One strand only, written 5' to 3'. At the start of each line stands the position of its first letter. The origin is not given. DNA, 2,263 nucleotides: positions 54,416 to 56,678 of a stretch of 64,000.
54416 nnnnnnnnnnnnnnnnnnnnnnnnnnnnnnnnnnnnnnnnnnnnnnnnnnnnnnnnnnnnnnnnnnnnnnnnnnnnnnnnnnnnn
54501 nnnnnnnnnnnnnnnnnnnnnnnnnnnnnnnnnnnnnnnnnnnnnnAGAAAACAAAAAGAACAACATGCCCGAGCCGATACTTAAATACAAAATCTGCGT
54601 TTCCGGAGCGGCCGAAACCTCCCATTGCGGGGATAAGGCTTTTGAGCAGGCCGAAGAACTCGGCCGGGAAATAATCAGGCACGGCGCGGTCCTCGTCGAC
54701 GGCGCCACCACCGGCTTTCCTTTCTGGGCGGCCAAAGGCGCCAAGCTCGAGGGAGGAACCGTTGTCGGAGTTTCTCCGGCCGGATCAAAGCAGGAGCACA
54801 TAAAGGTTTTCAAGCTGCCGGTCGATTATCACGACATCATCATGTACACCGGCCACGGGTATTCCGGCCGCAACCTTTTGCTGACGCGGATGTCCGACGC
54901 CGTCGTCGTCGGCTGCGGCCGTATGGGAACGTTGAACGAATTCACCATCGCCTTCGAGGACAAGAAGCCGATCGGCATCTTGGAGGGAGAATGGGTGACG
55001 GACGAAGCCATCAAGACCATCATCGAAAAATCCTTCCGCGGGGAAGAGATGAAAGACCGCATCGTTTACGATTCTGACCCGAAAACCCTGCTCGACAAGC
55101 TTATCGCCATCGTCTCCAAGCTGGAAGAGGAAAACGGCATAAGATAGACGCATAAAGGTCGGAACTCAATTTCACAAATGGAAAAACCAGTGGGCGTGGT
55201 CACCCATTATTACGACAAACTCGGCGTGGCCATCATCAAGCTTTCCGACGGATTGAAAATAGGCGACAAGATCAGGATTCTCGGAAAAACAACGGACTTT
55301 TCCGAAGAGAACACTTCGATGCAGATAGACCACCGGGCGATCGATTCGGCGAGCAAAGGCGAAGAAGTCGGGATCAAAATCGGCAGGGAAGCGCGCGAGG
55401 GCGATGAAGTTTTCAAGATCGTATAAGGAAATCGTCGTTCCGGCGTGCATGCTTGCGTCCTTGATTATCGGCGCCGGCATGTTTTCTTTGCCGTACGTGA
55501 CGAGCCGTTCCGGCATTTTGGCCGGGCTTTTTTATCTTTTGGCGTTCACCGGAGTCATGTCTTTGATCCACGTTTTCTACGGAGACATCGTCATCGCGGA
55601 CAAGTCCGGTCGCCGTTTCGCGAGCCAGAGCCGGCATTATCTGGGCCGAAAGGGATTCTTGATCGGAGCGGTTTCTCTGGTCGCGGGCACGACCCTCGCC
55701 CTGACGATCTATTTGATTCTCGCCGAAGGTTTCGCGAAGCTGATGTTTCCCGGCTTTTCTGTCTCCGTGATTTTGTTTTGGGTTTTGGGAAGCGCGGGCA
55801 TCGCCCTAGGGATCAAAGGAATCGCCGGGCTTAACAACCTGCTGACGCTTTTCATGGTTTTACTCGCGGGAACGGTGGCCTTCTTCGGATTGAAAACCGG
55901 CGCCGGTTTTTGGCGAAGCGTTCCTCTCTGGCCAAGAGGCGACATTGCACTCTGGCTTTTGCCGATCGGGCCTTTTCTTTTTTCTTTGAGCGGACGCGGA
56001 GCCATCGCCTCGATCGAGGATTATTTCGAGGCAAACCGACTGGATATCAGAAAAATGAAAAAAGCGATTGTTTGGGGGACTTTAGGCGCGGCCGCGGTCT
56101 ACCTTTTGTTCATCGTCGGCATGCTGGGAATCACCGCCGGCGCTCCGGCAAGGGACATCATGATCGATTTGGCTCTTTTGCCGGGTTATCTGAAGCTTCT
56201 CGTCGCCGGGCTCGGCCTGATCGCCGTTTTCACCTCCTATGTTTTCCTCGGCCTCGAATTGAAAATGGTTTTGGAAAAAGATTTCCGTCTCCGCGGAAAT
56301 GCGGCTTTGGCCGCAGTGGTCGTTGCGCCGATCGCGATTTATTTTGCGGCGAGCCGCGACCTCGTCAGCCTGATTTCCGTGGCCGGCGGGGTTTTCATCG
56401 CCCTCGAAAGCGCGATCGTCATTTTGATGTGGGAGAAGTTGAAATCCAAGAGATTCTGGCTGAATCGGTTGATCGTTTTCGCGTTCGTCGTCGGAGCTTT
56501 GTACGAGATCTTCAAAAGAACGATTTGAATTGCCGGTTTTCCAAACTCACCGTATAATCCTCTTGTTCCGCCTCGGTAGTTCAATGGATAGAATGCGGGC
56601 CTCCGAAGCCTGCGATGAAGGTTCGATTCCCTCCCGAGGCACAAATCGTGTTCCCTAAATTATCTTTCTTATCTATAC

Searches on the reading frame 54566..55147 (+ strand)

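Call 11: search_protein_families(library=pfam, proteins=[window:54566-55147:+], max_evalue=0.001)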
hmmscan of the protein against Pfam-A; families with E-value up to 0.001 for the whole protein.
window:54566-55147:+ (193 aa): 2 families
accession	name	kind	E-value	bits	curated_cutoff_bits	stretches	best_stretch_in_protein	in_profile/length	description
PF18306.6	LDcluster4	-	2e-31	109.1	26.3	1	7-156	1-134/151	SLOG cluster4 family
PF03641.19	Lysine_decarbox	-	2e-05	25.2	27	1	56-179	5-131/131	Possible lysine decarboxylase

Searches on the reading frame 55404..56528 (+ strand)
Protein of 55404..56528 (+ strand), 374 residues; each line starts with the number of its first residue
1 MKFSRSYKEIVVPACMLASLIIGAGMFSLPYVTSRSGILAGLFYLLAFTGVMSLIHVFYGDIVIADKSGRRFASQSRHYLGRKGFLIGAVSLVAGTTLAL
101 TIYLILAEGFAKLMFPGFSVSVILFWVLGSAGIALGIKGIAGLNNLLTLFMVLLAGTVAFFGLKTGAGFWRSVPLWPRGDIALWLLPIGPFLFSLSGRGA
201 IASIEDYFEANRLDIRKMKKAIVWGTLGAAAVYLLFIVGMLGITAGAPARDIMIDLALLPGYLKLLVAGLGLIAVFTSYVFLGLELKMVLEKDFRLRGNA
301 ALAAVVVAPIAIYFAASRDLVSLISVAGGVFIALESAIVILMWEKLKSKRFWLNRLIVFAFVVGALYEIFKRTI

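Call 11: search_protein_families(library=pfam, proteins=[window:55404-56528:+], max_evalue=0.001)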
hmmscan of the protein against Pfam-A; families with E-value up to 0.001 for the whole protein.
window:55404-56528:+ (374 aa): 2 families
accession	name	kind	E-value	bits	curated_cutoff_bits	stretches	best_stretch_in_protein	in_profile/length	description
PF03222.19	Trp_Tyr_perm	-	7.9e-08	32.2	22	1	9-339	4-353/393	Tryptophan/tyrosine permease family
PF01490.24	Aa_trans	-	9.7e-05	21.6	25.6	0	16-242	11-250/410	Transmembrane amino acid transporter protein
